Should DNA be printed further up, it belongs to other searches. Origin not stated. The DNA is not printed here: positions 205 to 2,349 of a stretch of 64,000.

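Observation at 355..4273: Divergent partner operon: PP-loop/PUA/ferredoxin enzyme followed by a second, 6-7-TM HerA/FtsK-type ATPase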

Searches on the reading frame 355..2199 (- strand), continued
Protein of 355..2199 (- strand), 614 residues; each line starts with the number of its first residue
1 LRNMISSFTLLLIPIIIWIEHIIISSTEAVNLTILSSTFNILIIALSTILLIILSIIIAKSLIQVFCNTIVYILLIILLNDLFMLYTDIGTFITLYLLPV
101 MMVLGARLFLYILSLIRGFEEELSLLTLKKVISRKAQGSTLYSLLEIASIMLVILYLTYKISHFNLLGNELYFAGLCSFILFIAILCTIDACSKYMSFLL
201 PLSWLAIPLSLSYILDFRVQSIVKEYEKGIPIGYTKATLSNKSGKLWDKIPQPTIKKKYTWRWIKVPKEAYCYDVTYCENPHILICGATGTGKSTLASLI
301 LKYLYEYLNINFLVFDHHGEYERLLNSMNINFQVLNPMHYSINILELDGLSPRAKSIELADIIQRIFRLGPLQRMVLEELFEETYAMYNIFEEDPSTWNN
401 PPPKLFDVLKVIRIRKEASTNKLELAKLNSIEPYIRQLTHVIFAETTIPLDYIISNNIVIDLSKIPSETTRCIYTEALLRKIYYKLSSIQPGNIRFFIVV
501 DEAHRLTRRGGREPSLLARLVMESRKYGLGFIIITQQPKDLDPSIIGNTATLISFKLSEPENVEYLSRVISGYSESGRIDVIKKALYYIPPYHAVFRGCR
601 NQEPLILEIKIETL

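Call 71: predict_structure(alignment_id=A5)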
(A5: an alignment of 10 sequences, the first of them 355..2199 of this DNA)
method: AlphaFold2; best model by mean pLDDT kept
length: 614 residues; sequences in the alignment: 10
mean_pLDDT: 68.0   pTM: 0.58
mean pLDDT of the five models: 68.0, 67.9, 67.0, 66.7, 64.0
residues with pLDDT >= 90: 96; 70-90: 245; 50-70: 72; < 50: 201
segments of 3 or more residues with pLDDT < 50: 1-14, 18-40, 50-72, 78-99, 101-109, 111-138, 140-144, 160-177, 195-226, 251-256
pLDDT, mean of each block of 10 residues (from residue 1): 41 47 43 45 51 43 42 47 40 44 46 41 36 39 49 50 44 49 51 45 42 40 50 86 53 52 82 78 92 91 87 92 89 85 73 83 76 88 87 79 84 89 87 82 65 87 84 82 76 80 77 76 83 93 88 93 91 77 90 87 85 47
secondary structure, 60 per line:
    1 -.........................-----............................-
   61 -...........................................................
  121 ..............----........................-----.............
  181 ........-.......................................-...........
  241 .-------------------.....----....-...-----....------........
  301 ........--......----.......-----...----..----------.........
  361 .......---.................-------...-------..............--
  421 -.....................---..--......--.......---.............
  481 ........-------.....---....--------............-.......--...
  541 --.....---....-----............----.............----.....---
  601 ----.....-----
elements in order: H2-26 H32-59 H62-134 H139-162 H168-188 H190-228 E230-241 E261-265 E270-273 E283-286 H293-308 E311-316 H321-327 E333-335 H352-367 H371-387 H405-418 H422-442 H450-455 E458-461 H468-488 E496-500 H504-507 H516-527 E529-535 H543-547 E551-554 H560-571 H576-588 E593-597 E605-609

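Call 74: search_protein_families(library=ncbifam, proteins=[P0164, P0168, P0191, P0158, P0192, P0163, P0170, P0283, P0166, P0271], max_evalue=1e-12)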
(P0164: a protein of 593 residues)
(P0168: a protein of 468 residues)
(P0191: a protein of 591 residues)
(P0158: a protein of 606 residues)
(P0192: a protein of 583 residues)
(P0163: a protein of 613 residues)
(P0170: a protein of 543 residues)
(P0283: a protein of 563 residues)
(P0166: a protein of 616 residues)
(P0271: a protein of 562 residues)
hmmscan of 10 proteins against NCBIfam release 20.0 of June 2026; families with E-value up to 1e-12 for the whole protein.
P0164 (593 aa): 3 families
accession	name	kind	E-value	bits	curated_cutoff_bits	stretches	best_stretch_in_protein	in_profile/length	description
NF053655.1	CedD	equivalog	5.9e-27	94.5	600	1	274-536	222-476/527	DNA-translocating ATPase CedD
NF045975.1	VirB4_plasma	equivalog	3.9e-14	51.3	590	1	273-409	515-670/894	Mbov_0397 family ICE element conjugal transfer ATPase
NF045971.1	conju_CD1110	equivalog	6.4e-13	47.9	325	0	239-520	382-669/752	VirB4-like conjugal transfer ATPase, CD1110 family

P0168 (468 aa): 4 families
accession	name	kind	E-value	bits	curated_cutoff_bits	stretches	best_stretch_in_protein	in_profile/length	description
NF053655.1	CedD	equivalog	2e-26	92.8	600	1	300-405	378-479/527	DNA-translocating ATPase CedD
NF045975.1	VirB4_plasma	equivalog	4.7e-18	64.3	590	1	130-397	514-815/894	Mbov_0397 family ICE element conjugal transfer ATPase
NF041017.1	DNA_import_CedB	equivalog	7.1e-16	57.9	700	1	128-390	272-520/590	DNA import protein CedB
NF040937.1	HerA_Thermprot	equivalog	1.8e-15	56.3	800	1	131-414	140-423/487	DNA double-strand break repair helicase HerA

P0191 (591 aa): 4 families
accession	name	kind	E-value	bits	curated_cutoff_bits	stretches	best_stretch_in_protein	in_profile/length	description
NF053655.1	CedD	equivalog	4.1e-32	111.5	600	1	272-589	222-526/527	DNA-translocating ATPase CedD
NF041017.1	DNA_import_CedB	equivalog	1.3e-16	60.4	700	1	262-524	266-523/590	DNA import protein CedB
NF033849.1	ser_rich_anae_1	subfamily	2e-15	55.3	650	0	257-415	745-910/1163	serine-rich protein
NF045975.1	VirB4_plasma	equivalog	2.2e-15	55.5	590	1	270-533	514-820/894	Mbov_0397 family ICE element conjugal transfer ATPase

P0158 (606 aa): 6 families
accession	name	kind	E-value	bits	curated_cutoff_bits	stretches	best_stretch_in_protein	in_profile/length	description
NF053655.1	CedD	equivalog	1.4e-27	96.6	600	1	273-345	222-293/527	DNA-translocating ATPase CedD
NF040937.1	HerA_Thermprot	equivalog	6.8e-17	61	800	1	272-579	140-449/487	DNA double-strand break repair helicase HerA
NF042943.1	HerA_antiphage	equivalog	5e-15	55.1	800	0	260-314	144-199/566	anti-phage-associated helicase HerA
NF042944.1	HerA_antiphage_2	equivalog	5.6e-14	51.8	850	0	495-583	451-534/576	anti-phage-associated helicase HerA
NF045975.1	VirB4_plasma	equivalog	3.3e-13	48.3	590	0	270-424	513-687/894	Mbov_0397 family ICE element conjugal transfer ATPase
NF033849.1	ser_rich_anae_1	subfamily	4.4e-13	47.5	650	0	263-429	750-926/1163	serine-rich protein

P0192 (583 aa): 3 families
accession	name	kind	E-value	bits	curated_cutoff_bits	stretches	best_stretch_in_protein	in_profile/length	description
NF053655.1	CedD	equivalog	3.3e-24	85.4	600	1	251-523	222-481/527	DNA-translocating ATPase CedD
NF041017.1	DNA_import_CedB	equivalog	7.4e-15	54.6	700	1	242-501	267-515/590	DNA import protein CedB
NF040937.1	HerA_Thermprot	equivalog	1e-14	53.8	800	1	250-530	140-423/487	DNA double-strand break repair helicase HerA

P0163 (613 aa): 4 families
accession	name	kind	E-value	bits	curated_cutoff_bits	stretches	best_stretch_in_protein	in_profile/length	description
NF053655.1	CedD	equivalog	5.6e-22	78.1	600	0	428-551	351-477/527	DNA-translocating ATPase CedD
NF033849.1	ser_rich_anae_1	subfamily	2.9e-16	58.1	650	0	215-412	712-896/1163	serine-rich protein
NF040937.1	HerA_Thermprot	equivalog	1.3e-14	53.6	800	1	278-564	132-425/487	DNA double-strand break repair helicase HerA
NF045975.1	VirB4_plasma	equivalog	1.1e-13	49.9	590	1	248-534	476-804/894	Mbov_0397 family ICE element conjugal transfer ATPase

P0170 (543 aa): 3 families
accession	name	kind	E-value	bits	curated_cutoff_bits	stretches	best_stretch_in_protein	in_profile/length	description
NF053655.1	CedD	equivalog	1.6e-28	99.7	600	1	272-539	223-475/527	DNA-translocating ATPase CedD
NF041017.1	DNA_import_CedB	equivalog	1.5e-17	63.4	700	1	264-529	269-521/590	DNA import protein CedB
NF040937.1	HerA_Thermprot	equivalog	4.1e-15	55.2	800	1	271-543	141-414/487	DNA double-strand break repair helicase HerA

P0283 (563 aa): 4 families
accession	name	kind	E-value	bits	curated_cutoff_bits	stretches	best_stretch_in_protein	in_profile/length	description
NF053655.1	CedD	equivalog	2.8e-28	98.9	600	1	260-513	222-479/527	DNA-translocating ATPase CedD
NF041017.1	DNA_import_CedB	equivalog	5.1e-17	61.7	700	1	258-494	274-516/590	DNA import protein CedB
NF042943.1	HerA_antiphage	equivalog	4.5e-14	51.9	800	0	435-535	415-524/566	anti-phage-associated helicase HerA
NF040819.1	helicase_HerA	equivalog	1.6e-13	50.1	970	0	440-524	389-478/561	DNA double-strand break repair helicase HerA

P0166 (616 aa): 6 families
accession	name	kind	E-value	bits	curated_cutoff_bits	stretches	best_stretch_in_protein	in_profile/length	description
NF053655.1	CedD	equivalog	5.3e-23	81.5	600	1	281-546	222-476/527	DNA-translocating ATPase CedD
NF045971.1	conju_CD1110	equivalog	1.8e-17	62.9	325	1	267-529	402-668/752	VirB4-like conjugal transfer ATPase, CD1110 family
NF045975.1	VirB4_plasma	equivalog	8.8e-17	60.1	590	1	280-530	515-804/894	Mbov_0397 family ICE element conjugal transfer ATPase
NF042944.1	HerA_antiphage_2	equivalog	8.8e-15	54.4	850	0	271-421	127-271/576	anti-phage-associated helicase HerA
NF033849.1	ser_rich_anae_1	subfamily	9e-14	49.8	650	0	225-401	729-892/1163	serine-rich protein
NF041017.1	DNA_import_CedB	equivalog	1.7e-13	50.1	700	1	266-529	261-515/590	DNA import protein CedB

P0271 (562 aa): 5 families
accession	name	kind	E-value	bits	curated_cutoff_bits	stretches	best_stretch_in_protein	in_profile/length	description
NF053655.1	CedD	equivalog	8.5e-28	97.3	600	1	258-503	222-472/527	DNA-translocating ATPase CedD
NF040937.1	HerA_Thermprot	equivalog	4e-15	55.2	800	0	415-548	308-448/487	DNA double-strand break repair helicase HerA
NF042943.1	HerA_antiphage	equivalog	2.1e-14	53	800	0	418-549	398-537/566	anti-phage-associated helicase HerA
NF041017.1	DNA_import_CedB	equivalog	2.4e-14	52.9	700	1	253-494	271-519/590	DNA import protein CedB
NF040819.1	helicase_HerA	equivalog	5.3e-13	48.3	970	0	436-521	388-478/561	DNA double-strand break repair helicase HerA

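Call 75: fold_search(model_id=the predicted structure, library=pdb)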
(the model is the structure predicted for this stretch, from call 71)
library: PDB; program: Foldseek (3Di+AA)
matches with E <= 10: 1541; with E <= 0.001: 174
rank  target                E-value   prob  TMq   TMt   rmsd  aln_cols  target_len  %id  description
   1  7es4                  8.3e-19  1.00  0.47  0.75   6.3       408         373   17  the crystral structure of DndH-C-domain (released 2022-05-11)
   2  4d2i_B                2.2e-16  1.00  0.41  0.53  10.8       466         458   16  Crystal structure of the HerA hexameric DNA translocase from Sulfolobus solfataricus bound to AMP-PNP (released 2014-12-03)
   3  4d2i_A                6.2e-16  1.00  0.41  0.53   6.8       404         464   20  Crystal structure of the HerA hexameric DNA translocase from Sulfolobus solfataricus bound to AMP-PNP (released 2014-12-03)
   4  9x1m_A                7.9e-14  1.00  0.42  0.44   8.2       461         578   16  The cryo-EM structure of HerA-NurA complex with AMPPNP and dsDNA from Thermococcus kodakarensis (released 2026-02-04)
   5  8wj3_D                2.5e-13  1.00  0.38  0.46   7.7       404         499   20  Cryo-EM structure of a bacterial protein (released 2024-09-11)
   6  8wj3_N                3.7e-13  1.00  0.39  0.44   6.1       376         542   19  Cryo-EM structure of a bacterial protein (released 2024-09-11)
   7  4ag5_B                6.4e-13  1.00  0.42  0.67   7.3       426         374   17  Structure of VirB4 of Thermoanaerobacter pseudethanolicus (released 2012-07-04)
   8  8xau_E                7.1e-13  1.00  0.44  0.48   8.0       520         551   17  Cryo-EM structure of HerA (released 2024-06-05)
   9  4ag6_B                7.5e-13  1.00  0.43  0.67   6.0       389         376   15  Structure of VirB4 of Thermoanaerobacter pseudethanolicus (released 2012-07-04)
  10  9c1m_M                7.5e-13  1.00  0.38  0.40  11.9       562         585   15  HerA-DUF assembly 1 (released 2025-06-04)
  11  9c1n_R                8.9e-13  1.00  0.35  0.36  11.7       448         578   17  HerA-DUF4297 assembly 2 (released 2025-06-04)
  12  8wiv_D                8.9e-13  1.00  0.38  0.39   8.8       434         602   20  Cryo-EM structure of a bacterial protein (released 2024-09-11)
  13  8xav_A                9.9e-13  1.00  0.43  0.47   9.9       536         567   16  Cryo-EM structure of an anti-phage defense complex (released 2024-06-05)
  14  8wod_D                1.1e-12  1.00  0.40  0.49   8.9       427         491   19  Cryo-EM structure of SIR2/HerA complex (released 2024-09-11)
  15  8wod_O                1.5e-12  1.00  0.39  0.42   9.4       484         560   16  Cryo-EM structure of SIR2/HerA complex (released 2024-09-11)
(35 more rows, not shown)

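Call 95: list_cluster_members(proteins=[P0164, P0191, P0158, P0192, P0163, P0232, P0151, P0145, P0174, P0190])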
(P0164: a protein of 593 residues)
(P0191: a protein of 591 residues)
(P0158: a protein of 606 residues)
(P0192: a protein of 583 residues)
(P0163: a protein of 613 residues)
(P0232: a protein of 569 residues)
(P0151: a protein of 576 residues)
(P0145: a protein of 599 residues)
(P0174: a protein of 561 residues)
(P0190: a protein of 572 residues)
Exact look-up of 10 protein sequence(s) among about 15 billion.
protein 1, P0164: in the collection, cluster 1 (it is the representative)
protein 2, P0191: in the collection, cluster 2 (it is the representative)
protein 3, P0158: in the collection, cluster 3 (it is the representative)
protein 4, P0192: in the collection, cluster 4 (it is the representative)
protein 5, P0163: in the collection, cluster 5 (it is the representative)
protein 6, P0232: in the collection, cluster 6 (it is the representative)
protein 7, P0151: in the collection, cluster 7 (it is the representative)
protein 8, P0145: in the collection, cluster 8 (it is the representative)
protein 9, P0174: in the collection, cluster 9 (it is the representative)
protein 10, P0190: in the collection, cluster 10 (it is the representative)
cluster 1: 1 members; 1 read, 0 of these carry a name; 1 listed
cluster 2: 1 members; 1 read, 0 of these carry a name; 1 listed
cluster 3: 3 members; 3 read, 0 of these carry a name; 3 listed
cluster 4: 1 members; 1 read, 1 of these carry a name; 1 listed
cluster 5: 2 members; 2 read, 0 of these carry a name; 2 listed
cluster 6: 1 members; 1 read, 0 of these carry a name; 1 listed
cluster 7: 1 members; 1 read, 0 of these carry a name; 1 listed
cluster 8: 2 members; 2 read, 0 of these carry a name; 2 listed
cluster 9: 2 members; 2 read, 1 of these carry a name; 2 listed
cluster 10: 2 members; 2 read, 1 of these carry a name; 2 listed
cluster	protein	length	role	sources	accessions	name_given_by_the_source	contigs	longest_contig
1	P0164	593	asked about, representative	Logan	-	-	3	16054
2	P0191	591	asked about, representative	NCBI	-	-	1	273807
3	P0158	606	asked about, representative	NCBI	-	-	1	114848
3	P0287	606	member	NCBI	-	-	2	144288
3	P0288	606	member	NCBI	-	-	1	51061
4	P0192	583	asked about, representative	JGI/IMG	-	energy-coupling factor transporter ATP-binding protein EcfA2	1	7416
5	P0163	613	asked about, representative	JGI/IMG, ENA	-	-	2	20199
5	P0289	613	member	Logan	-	-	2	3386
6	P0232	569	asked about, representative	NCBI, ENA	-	-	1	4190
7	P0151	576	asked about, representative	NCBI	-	-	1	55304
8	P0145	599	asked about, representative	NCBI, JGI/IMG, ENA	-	-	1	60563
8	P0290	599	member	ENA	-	-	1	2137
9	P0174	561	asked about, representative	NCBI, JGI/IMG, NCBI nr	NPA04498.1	MAG: DUF87 domain-containing protein [Crenarchaeota archaeon] | DUF87 domain-containing protein [Thermoproteota archaeon]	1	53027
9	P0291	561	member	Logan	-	-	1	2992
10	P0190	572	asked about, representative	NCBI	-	-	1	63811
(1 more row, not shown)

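Call 102: find_encoding_contigs(protein=P0191, flank=10000, max_places=2)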
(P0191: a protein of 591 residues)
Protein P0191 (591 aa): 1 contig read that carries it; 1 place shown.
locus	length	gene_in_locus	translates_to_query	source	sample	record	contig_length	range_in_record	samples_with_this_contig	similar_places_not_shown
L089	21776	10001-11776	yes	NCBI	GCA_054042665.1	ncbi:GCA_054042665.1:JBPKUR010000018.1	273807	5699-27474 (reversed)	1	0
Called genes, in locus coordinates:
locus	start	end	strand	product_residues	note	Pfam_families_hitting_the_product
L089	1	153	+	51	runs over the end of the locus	-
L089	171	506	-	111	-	-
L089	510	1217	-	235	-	PF01791:DeoC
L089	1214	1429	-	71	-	-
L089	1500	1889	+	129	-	-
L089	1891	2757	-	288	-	PF02598:Methyltrn_RNA_3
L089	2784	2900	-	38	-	-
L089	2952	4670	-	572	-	PF12846:AAA_10 (faint), PF01580:FtsK_SpoIIIE (weak), PF01935:DUF87, PF05872:HerA_C (weak)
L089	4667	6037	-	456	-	PF27251:CedA1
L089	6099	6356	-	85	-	PF27251:CedA1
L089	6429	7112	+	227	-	PF00132:Hexapep (weak), PF25087:GMPPB_C (faint), PF21711:DCTN5 (weak), PF25084:LbH_EIF2B, PF00132:Hexapep, PF25084:LbH_EIF2B (weak), PF00132:Hexapep (weak), PF14602:Hexapep_2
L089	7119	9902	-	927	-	PF00270:DEAD, PF04851:ResIII, PF00271:Helicase_C, PF19306:WHD_Lhr, PF08494:DEAD_assoc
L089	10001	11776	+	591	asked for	PF01935:DUF87, PF10412:TrwB_AAD_bind (faint), PF12846:AAA_10 (faint), PF13401:AAA_22 (faint)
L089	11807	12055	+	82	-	-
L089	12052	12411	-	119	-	-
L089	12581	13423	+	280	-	PF00459:Inositol_P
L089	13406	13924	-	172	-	PF00293:NUDIX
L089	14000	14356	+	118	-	-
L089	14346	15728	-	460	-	PF00890:FAD_binding_2 (faint), PF01494:FAD_binding_3 (faint), PF05834:Lycopene_cycl (faint), PF07992:Pyr_redox_2 (faint), PF01266:DAO (weak), PF22578:GGR_cat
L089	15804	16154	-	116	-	-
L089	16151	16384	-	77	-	-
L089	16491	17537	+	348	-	PF05834:Lycopene_cycl (faint)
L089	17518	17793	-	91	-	PF00708:Acylphosphatase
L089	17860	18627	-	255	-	PF02463:SMC_N (faint), PF00005:ABC_tran, PF13304:AAA_21 (weak)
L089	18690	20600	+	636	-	PF01297:ZnuA, PF00950:ABC-3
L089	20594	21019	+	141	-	PF01402:RHH_1 (weak)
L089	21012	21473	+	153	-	-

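Call 103: find_encoding_contigs(protein=P0158, flank=10000, max_places=2)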
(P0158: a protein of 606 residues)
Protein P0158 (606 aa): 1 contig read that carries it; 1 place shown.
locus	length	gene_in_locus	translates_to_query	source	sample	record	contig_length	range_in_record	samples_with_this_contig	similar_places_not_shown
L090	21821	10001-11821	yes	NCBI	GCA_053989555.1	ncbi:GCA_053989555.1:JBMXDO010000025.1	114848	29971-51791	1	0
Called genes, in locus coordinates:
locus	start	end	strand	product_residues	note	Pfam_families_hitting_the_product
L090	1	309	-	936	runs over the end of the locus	PF00270:DEAD, PF04851:ResIII (weak), PF00271:Helicase_C, PF19306:WHD_Lhr, PF08494:DEAD_assoc (weak)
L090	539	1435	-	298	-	PF00142:Fer4_NifH (faint), PF10609:ParA, PF01656:CbiA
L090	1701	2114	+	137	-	PF04014:MazE_antitoxin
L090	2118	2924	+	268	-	PF01904:DUF72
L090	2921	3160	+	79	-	-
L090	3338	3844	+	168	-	-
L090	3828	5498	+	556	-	PF00176:SNF2-rel_dom (faint), PF00270:DEAD, PF04851:ResIII, PF22590:Cas3-like_C_2 (faint), PF16203:ERCC3_RAD25_C, PF00271:Helicase_C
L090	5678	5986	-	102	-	-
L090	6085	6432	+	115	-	-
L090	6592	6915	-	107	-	-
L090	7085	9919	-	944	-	PF00270:DEAD, PF00271:Helicase_C, PF19306:WHD_Lhr, PF08494:DEAD_assoc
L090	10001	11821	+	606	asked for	PF13191:AAA_16 (faint), PF01935:DUF87, PF05872:HerA_C (faint), PF10412:TrwB_AAD_bind (weak), PF13401:AAA_22 (faint), PF20720:nSTAND3 (weak), PF10412:TrwB_AAD_bind (weak)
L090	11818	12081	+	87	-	-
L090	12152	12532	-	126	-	-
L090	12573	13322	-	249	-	PF00705:PCNA_N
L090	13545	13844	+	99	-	PF01918:Alba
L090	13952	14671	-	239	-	PF25084:LbH_EIF2B (faint), PF25087:GMPPB_C (faint), PF00132:Hexapep, PF14602:Hexapep_2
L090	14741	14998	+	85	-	PF27251:CedA1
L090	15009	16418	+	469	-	PF27251:CedA1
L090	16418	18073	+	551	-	PF12846:AAA_10 (faint), PF13401:AAA_22 (faint), PF01580:FtsK_SpoIIIE (weak), PF01935:DUF87, PF05872:HerA_C (weak)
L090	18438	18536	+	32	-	-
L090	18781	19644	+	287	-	PF02598:Methyltrn_RNA_3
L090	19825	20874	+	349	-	PF00297:Ribosomal_L3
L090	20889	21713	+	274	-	PF00573:Ribosomal_L4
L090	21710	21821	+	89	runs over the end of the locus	PF00276:Ribosomal_L23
